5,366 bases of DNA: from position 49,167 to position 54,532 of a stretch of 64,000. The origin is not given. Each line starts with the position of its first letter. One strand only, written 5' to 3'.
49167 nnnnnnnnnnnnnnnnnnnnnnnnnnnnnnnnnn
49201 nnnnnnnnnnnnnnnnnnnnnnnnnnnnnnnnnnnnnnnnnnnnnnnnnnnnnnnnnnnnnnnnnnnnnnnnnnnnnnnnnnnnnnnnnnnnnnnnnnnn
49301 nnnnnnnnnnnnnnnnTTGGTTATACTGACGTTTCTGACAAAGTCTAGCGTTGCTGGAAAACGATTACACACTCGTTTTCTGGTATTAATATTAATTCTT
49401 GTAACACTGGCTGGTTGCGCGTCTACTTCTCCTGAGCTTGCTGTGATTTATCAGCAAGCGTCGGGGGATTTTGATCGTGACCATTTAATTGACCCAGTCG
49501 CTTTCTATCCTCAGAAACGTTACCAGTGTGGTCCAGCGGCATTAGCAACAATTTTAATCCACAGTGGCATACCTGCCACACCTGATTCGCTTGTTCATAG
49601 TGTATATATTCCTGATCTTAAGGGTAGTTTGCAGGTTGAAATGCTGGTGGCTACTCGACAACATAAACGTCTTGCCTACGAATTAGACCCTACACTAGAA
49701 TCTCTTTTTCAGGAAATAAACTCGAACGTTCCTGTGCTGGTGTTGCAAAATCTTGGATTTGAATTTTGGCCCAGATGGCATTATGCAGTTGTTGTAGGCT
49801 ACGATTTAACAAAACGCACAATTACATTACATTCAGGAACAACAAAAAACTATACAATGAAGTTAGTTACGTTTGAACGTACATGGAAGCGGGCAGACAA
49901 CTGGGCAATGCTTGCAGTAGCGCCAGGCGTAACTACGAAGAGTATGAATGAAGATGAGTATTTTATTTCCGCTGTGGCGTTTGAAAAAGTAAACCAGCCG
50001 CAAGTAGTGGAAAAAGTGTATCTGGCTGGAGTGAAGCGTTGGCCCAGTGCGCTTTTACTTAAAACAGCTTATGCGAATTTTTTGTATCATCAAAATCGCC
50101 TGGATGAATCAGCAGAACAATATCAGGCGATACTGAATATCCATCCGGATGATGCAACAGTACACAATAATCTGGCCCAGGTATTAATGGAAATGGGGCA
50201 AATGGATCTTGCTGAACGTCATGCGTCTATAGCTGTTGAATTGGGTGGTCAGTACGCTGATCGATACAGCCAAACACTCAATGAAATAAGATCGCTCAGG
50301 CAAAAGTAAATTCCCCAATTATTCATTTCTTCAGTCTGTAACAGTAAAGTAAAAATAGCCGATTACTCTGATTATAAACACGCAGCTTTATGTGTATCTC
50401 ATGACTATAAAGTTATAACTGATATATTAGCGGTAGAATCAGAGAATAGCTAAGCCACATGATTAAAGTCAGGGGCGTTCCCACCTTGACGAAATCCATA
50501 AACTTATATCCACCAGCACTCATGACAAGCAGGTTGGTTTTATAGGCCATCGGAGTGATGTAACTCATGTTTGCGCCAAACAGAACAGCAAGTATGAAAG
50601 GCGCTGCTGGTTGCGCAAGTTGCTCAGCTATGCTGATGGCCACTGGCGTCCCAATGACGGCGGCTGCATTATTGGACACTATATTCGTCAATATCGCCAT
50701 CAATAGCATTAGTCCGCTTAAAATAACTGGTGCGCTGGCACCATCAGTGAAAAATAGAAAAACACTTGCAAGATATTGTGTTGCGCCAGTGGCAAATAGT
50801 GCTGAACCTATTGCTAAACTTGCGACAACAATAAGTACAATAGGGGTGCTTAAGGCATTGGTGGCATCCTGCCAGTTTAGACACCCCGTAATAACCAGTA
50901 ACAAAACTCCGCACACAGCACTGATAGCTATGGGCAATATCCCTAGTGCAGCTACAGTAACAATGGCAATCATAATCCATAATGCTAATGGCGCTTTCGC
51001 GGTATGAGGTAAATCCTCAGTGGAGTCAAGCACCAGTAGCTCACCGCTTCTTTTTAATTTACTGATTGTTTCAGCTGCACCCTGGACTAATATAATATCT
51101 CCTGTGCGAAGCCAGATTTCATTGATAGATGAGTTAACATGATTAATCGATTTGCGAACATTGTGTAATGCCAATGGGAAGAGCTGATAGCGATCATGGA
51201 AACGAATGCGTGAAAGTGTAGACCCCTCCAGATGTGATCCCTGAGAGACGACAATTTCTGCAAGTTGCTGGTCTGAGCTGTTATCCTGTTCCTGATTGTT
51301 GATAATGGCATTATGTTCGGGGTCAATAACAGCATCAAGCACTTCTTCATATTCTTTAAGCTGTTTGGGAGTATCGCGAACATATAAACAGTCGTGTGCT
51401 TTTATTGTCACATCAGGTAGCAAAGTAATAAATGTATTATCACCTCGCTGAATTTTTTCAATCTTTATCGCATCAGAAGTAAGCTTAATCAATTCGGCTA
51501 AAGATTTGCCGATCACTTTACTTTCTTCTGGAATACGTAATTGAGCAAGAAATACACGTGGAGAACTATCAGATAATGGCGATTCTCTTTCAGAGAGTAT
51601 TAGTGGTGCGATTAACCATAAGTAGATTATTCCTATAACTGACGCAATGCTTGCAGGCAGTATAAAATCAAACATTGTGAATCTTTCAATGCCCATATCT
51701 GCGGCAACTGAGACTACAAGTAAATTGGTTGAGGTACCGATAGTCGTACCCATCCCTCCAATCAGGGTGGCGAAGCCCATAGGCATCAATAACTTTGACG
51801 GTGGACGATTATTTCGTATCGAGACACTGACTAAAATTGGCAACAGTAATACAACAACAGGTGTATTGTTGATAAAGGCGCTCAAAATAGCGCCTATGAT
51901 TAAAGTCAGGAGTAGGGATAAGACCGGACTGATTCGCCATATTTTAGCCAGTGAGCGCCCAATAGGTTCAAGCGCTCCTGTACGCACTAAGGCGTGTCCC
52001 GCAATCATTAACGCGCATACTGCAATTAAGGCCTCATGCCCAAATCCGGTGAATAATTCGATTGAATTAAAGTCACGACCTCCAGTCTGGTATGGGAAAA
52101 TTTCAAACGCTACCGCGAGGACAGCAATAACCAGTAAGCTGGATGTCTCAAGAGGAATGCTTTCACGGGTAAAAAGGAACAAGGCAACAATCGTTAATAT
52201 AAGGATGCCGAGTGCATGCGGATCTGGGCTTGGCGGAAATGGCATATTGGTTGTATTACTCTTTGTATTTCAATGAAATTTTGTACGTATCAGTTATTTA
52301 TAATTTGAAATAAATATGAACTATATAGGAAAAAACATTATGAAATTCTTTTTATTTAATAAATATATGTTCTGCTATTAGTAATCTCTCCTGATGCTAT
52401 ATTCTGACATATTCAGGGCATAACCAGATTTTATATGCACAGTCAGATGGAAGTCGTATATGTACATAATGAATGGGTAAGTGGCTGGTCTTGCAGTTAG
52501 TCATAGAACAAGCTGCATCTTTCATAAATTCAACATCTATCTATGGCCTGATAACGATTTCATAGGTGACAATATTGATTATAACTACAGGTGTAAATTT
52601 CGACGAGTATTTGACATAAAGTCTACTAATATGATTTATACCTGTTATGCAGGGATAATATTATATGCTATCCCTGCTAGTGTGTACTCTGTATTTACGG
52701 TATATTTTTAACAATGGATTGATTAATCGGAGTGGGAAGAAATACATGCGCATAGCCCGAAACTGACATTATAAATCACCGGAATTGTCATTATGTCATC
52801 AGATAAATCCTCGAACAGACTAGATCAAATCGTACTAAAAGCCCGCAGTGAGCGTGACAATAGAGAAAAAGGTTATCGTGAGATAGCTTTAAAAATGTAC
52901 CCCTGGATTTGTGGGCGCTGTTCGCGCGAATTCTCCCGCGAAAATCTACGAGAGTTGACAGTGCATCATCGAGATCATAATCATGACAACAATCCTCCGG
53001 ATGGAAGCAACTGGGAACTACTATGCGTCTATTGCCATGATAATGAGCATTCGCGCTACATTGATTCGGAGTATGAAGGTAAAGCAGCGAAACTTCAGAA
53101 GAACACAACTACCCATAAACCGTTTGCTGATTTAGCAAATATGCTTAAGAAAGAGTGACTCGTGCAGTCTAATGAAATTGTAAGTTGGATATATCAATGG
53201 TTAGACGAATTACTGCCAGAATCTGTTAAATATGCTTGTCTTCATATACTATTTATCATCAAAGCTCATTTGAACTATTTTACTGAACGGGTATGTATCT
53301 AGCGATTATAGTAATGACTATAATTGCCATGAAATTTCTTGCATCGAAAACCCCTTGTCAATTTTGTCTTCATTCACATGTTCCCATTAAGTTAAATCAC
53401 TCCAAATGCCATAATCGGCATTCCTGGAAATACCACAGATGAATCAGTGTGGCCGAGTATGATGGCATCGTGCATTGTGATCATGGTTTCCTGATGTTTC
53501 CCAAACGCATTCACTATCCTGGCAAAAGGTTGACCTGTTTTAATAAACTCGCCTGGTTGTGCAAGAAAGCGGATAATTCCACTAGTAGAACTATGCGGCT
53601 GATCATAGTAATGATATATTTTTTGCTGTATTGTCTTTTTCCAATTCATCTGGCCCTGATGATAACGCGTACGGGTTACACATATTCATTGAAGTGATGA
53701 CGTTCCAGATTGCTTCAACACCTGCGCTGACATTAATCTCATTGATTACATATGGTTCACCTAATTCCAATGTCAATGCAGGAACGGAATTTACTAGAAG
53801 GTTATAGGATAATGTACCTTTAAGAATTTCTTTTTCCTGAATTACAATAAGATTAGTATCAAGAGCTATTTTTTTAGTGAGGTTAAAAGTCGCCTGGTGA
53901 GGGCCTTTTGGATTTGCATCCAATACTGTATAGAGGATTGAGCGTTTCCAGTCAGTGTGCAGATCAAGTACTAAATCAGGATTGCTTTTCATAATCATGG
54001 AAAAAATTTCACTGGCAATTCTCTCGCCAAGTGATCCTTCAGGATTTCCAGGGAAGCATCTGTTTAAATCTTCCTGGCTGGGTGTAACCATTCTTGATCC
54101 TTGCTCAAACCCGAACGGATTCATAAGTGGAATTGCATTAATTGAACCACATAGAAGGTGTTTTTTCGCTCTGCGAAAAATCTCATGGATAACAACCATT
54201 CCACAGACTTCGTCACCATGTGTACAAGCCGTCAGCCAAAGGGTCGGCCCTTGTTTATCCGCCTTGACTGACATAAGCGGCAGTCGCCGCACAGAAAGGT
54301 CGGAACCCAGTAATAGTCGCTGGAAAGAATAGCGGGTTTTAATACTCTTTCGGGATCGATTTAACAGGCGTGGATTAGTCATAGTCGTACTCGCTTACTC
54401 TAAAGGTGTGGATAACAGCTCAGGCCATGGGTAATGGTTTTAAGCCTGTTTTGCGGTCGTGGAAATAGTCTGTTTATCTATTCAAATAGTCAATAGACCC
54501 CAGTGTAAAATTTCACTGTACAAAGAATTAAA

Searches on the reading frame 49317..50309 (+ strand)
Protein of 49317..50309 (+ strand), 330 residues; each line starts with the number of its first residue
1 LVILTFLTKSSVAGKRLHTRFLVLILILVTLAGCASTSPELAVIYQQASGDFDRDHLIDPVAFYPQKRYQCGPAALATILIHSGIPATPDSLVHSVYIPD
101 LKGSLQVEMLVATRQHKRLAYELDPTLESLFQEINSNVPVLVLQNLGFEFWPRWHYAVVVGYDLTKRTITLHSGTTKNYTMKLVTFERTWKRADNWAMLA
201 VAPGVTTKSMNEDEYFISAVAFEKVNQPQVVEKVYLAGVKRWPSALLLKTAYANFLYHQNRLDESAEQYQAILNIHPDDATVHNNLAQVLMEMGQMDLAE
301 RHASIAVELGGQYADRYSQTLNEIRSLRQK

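Call 3: search_protein_families(library=pfam, proteins=[window:49317-50309:+], max_evalue=0.01)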
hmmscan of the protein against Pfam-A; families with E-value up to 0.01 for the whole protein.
window:49317-50309:+ (330 aa): 12 families
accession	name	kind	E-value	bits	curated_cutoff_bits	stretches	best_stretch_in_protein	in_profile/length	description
PF13529.12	Peptidase_C39_2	-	7.2e-09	36.8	24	1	61-171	3-139/143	Peptidase_C39 like family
PF14559.12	TPR_19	-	3.3e-08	34.2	25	1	257-301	2-46/68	Tetratricopeptide repeat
PF13414.12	TPR_11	-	9.1e-08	32.1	26.8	1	256-294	4-42/42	TPR repeat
PF13428.12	TPR_14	-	7.9e-07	29.6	23.5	1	250-289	5-44/44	Tetratricopeptide repeat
PF24575.1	TPR_Slam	-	1.2e-06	29.3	35.2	1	216-301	19-102/104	Surface lipoprotein assembly modifier, N-terminal TPR repeats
PF07719.23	TPR_2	-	2.6e-06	27.5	27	0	252-279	7-34/34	Tetratricopeptide repeat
PF03412.21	Peptidase_C39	-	2.9e-06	27.6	22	1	66-191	8-122/133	Peptidase C39 family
PF13432.12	TPR_16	-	2.1e-05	25.3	32.7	1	233-280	18-65/65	Tetratricopeptide repeat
PF13424.12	TPR_12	-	2.6e-05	24.8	30.1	1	279-316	2-41/77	Tetratricopeptide repeat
PF00515.34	TPR_1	-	5e-05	23.4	27.8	0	280-309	1-30/34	Tetratricopeptide repeat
PF13431.12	TPR_17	-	0.00015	22.2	24.4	1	269-300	2-33/34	Tetratricopeptide repeat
PF17874.7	TPR_MalT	-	0.00038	20.3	45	1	242-315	76-156/336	MalT-like TPR region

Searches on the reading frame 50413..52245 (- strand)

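Call 3: search_protein_families(library=pfam, proteins=[window:50413-52245:-], max_evalue=0.01)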
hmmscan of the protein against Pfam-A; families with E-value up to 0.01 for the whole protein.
window:50413-52245:- (610 aa): 2 families
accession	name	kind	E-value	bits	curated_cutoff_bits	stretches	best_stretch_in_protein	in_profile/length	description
PF03600.22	CitMHS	-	6.4e-72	242.9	31.9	2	22-529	3-307/336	Citrate transporter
PF02080.26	TrkA_C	-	3.7e-14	52.8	27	2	233-302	1-69/71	TrkA-C domain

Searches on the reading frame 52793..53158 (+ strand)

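Call 3: search_protein_families(library=pfam, proteins=[window:52793-53158:+], max_evalue=0.01)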
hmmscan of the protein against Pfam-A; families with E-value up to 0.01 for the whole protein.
window:52793-53158:+ (121 aa): 1 family
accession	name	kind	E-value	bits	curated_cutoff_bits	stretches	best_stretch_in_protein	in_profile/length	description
PF01844.29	HNH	-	1.2e-11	45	21.4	1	40-88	1-47/47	HNH endonuclease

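Call 4: search_protein_families(library=ncbifam, proteins=[window:52793-53158:+], max_evalue=0.01)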
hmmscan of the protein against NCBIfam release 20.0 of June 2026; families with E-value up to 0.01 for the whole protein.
window:52793-53158:+ (121 aa): 2 families
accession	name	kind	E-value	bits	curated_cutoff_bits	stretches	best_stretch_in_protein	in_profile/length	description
NF008448.1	PRK11295.1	equivalog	1.3e-52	176.7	87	1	16-120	3-113/113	YajD family HNH nuclease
NF040563.1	guided_IscB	equivalog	0.00025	20.3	175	1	28-117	183-267/314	RNA-guided endonuclease IscB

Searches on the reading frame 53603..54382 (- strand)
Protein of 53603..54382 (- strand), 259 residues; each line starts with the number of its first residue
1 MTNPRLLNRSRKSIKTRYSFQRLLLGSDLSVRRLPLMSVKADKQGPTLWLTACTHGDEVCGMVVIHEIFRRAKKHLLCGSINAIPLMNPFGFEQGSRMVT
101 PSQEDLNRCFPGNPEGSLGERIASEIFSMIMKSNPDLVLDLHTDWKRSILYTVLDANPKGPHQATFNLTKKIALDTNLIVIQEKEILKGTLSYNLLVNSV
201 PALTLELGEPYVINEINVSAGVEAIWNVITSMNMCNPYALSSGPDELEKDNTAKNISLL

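Call 3: search_protein_families(library=pfam, proteins=[window:53603-54382:-], max_evalue=0.01)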
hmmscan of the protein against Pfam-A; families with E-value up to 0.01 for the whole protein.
window:53603-54382:- (259 aa): 1 family
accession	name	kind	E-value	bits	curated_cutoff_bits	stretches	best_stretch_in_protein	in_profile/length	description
PF24827.1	AstE_AspA_cat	-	3.5e-30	105.4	25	1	44-229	1-189/192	Succinylglutamate desuccinylase/Aspartoacylase catalytic domain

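Call 4: search_protein_families(library=ncbifam, proteins=[window:53603-54382:-], max_evalue=0.01)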
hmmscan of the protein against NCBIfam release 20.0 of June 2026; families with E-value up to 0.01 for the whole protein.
window:53603-54382:- (259 aa): 5 families
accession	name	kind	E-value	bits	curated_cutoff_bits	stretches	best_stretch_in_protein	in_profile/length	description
TIGR02994.1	ectoine_eutE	equivalog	8.6e-17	61.1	402.7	1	35-146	38-147/325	N(2)-acetyl-L-2,4-diaminobutanoate deacetylase DoeB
NF002601.0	PRK02259.1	equivalog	8.1e-06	25.2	180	1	48-143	7-107/293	aspartoacylase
TIGR03242.1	arg_catab_astE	equivalog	0.00064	19.1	305.65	1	45-216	41-221/319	succinylglutamate desuccinylase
NF052223.1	ActylOrnDeactShew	equivalog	0.0013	18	400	1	36-111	54-129/269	N-acetyl-ornithine deacetylase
NF007897.0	PRK10602.1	equivalog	0.0063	15.6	157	0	39-112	32-103/237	murein tripeptide amidase MpaA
